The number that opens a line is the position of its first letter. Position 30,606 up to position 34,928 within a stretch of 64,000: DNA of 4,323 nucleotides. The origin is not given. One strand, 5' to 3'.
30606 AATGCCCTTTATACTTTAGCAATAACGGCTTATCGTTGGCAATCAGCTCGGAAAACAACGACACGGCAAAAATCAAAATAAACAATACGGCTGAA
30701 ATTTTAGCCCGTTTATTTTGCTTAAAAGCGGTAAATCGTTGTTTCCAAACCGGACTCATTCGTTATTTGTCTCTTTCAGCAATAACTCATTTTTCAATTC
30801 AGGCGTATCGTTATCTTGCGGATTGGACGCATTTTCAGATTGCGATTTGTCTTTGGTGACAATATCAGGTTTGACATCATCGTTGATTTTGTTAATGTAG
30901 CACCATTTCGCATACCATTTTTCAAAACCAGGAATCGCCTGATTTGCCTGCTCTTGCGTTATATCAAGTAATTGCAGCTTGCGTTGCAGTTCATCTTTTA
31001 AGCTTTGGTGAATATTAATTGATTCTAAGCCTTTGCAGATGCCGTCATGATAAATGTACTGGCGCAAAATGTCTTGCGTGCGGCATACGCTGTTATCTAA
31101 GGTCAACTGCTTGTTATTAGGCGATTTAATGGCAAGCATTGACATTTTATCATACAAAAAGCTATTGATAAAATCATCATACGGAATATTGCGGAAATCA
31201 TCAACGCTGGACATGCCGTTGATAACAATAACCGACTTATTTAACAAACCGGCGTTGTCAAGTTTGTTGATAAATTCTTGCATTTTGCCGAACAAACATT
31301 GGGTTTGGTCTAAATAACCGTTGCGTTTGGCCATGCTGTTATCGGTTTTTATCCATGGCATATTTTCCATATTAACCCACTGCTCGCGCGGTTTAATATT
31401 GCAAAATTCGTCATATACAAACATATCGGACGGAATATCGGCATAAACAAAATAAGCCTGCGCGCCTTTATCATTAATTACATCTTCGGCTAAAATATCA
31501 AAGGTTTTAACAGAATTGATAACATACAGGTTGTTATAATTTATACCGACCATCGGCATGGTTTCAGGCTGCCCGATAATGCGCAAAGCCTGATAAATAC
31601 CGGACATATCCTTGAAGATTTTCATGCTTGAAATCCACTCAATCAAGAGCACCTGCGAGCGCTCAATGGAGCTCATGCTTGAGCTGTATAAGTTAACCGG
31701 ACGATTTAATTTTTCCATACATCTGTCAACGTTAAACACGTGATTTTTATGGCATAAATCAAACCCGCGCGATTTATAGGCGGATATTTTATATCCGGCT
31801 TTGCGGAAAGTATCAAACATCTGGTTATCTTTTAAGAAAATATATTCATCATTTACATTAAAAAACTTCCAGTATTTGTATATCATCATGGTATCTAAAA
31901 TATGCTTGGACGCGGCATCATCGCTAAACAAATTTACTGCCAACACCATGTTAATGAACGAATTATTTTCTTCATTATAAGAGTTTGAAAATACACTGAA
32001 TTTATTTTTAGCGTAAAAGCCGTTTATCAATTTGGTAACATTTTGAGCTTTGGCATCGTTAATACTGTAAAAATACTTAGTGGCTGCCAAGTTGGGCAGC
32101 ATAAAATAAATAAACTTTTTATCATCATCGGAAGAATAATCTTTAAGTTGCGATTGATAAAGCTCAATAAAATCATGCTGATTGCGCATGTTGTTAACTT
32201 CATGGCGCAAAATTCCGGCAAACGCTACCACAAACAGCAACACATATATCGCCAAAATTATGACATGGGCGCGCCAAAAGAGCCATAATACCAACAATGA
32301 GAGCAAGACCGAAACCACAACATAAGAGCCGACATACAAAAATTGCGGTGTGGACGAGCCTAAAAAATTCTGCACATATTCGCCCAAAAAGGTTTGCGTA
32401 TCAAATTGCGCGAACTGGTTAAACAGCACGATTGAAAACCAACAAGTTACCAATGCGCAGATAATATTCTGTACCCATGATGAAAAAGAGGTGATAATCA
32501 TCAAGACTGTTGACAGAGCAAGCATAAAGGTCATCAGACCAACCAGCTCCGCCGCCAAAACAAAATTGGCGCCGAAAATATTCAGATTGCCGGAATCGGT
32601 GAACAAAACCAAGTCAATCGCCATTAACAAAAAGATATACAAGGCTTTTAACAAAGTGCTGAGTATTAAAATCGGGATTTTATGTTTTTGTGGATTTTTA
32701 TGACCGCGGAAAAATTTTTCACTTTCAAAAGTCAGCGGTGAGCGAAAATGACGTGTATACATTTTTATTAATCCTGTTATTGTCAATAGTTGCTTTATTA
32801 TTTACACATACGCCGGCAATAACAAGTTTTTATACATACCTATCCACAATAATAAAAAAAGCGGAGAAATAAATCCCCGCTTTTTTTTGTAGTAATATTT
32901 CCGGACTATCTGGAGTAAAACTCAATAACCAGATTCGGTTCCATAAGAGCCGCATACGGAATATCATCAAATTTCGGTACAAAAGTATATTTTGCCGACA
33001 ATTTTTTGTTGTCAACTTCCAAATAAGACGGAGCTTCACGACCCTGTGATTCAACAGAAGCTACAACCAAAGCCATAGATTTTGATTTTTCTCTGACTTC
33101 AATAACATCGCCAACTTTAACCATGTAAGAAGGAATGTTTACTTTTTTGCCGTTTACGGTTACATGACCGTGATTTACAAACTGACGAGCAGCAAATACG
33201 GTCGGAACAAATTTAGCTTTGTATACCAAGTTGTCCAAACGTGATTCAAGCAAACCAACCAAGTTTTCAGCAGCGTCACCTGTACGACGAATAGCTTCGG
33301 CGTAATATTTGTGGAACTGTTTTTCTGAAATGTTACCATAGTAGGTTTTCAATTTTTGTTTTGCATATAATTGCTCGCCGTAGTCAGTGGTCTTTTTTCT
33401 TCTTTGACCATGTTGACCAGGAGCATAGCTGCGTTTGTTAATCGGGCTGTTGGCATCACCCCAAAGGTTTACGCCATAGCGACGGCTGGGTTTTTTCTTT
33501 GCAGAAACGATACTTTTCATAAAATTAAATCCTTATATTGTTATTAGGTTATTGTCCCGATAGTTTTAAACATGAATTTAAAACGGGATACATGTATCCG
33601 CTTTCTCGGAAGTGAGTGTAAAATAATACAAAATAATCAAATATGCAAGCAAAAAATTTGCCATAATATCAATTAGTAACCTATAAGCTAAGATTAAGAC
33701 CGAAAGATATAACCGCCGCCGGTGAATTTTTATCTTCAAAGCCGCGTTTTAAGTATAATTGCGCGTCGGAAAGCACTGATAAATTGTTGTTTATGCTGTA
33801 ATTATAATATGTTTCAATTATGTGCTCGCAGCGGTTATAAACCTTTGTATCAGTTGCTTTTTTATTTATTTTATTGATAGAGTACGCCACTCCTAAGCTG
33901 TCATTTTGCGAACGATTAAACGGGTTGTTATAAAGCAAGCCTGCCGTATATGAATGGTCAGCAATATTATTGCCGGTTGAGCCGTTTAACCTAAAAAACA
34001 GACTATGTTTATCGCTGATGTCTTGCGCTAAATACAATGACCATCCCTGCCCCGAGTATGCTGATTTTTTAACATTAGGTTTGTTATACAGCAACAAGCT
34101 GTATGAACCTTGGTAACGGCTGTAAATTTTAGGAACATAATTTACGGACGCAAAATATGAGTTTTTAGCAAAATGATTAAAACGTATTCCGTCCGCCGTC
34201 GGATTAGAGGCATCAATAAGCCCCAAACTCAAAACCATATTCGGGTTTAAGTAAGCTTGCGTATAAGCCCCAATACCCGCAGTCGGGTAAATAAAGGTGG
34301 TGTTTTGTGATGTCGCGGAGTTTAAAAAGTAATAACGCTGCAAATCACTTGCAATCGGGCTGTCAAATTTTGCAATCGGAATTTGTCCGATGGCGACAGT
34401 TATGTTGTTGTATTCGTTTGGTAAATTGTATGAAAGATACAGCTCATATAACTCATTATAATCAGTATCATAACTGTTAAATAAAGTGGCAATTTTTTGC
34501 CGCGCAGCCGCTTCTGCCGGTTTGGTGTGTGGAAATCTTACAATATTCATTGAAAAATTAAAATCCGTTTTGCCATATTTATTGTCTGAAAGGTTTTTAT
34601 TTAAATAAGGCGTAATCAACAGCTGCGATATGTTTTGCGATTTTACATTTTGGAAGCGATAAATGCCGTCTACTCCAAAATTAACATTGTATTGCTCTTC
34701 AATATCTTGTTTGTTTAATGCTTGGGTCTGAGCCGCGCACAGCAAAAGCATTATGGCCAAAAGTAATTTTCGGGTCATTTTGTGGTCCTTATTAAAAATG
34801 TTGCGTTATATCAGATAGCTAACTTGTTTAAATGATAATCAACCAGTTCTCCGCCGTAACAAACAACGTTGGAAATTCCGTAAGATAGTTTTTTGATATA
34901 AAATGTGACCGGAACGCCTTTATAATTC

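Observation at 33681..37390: Tightly coupled operon of PnuC-like transporter, deoxyribosyltransferase-like protein, small radical-SAM enzyme and OprB-like porin next to nadM: candidate undescribed nucleoside import-and-remodel system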

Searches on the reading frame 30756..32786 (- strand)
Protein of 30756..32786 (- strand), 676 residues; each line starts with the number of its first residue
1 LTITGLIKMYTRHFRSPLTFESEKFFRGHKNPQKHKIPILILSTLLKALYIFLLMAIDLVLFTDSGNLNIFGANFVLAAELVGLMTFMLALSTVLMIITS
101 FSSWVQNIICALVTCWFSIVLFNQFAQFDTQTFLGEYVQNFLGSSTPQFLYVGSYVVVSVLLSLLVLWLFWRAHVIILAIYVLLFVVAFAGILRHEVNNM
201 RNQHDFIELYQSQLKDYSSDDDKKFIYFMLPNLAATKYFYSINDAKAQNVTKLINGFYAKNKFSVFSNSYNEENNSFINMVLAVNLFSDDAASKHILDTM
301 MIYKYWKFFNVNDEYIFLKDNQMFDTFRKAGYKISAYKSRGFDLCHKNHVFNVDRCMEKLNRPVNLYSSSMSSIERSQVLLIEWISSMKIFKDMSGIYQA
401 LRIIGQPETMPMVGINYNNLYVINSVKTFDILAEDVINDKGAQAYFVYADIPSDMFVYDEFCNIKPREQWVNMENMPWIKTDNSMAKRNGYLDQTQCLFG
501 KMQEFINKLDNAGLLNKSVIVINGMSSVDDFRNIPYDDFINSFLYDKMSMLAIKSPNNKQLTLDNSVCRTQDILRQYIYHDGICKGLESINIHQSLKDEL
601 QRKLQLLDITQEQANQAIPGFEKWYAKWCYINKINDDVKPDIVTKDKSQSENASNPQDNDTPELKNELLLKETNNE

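Call 3: search_protein_families(library=pfam, proteins=[window:30756-32786:-], max_evalue=0.1)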
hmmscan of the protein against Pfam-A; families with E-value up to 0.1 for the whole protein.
window:30756-32786:- (676 aa): 1 family
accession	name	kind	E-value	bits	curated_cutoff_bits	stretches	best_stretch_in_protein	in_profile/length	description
PF17617.7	US10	-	0.059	13.9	27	0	3-54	22-74/161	Viral unique short region 10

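Call 4: search_protein_families(library=ncbifam, proteins=[window:30756-32786:-], max_evalue=0.1)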
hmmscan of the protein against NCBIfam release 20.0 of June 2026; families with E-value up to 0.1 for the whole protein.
window:30756-32786:- (676 aa): 0 families

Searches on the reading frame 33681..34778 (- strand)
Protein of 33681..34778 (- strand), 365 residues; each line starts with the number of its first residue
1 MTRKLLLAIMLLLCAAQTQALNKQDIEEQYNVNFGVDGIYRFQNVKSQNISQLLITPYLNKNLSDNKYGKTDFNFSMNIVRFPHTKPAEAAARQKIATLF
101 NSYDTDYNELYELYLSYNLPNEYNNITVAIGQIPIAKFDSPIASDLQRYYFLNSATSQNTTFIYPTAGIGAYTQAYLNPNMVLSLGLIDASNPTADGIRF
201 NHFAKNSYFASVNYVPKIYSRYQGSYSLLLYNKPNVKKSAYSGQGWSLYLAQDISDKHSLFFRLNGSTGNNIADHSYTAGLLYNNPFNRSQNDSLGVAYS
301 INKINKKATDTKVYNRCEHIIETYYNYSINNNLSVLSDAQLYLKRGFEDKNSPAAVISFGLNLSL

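Call 3: search_protein_families(library=pfam, proteins=[window:33681-34778:-], max_evalue=0.1)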
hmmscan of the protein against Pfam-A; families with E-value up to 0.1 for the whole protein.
window:33681-34778:- (365 aa): 1 family
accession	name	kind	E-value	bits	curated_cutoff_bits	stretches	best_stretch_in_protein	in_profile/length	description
PF04966.18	OprB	-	3.5e-17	63.3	22.9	1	90-360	47-367/372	Carbohydrate-selective porin, OprB family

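Call 4: search_protein_families(library=ncbifam, proteins=[window:33681-34778:-], max_evalue=0.1)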
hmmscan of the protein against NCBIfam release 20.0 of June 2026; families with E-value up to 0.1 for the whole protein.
window:33681-34778:- (365 aa): 2 families
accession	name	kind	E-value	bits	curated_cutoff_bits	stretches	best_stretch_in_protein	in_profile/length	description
NF051888.1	porinAaxAChlmd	equivalog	1.6e-44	152.7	600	1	46-364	120-439/440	porin AaxA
NF009596.0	PRK13038.1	equivalog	0.039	13.8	405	1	233-328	85-179/227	superantigen-like protein SSL10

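Call 75: search_protein_families(library=padloc, proteins=[window:33681-34778:-], max_evalue=0.01)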
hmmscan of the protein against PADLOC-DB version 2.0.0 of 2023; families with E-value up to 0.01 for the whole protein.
window:33681-34778:- (365 aa): 0 families
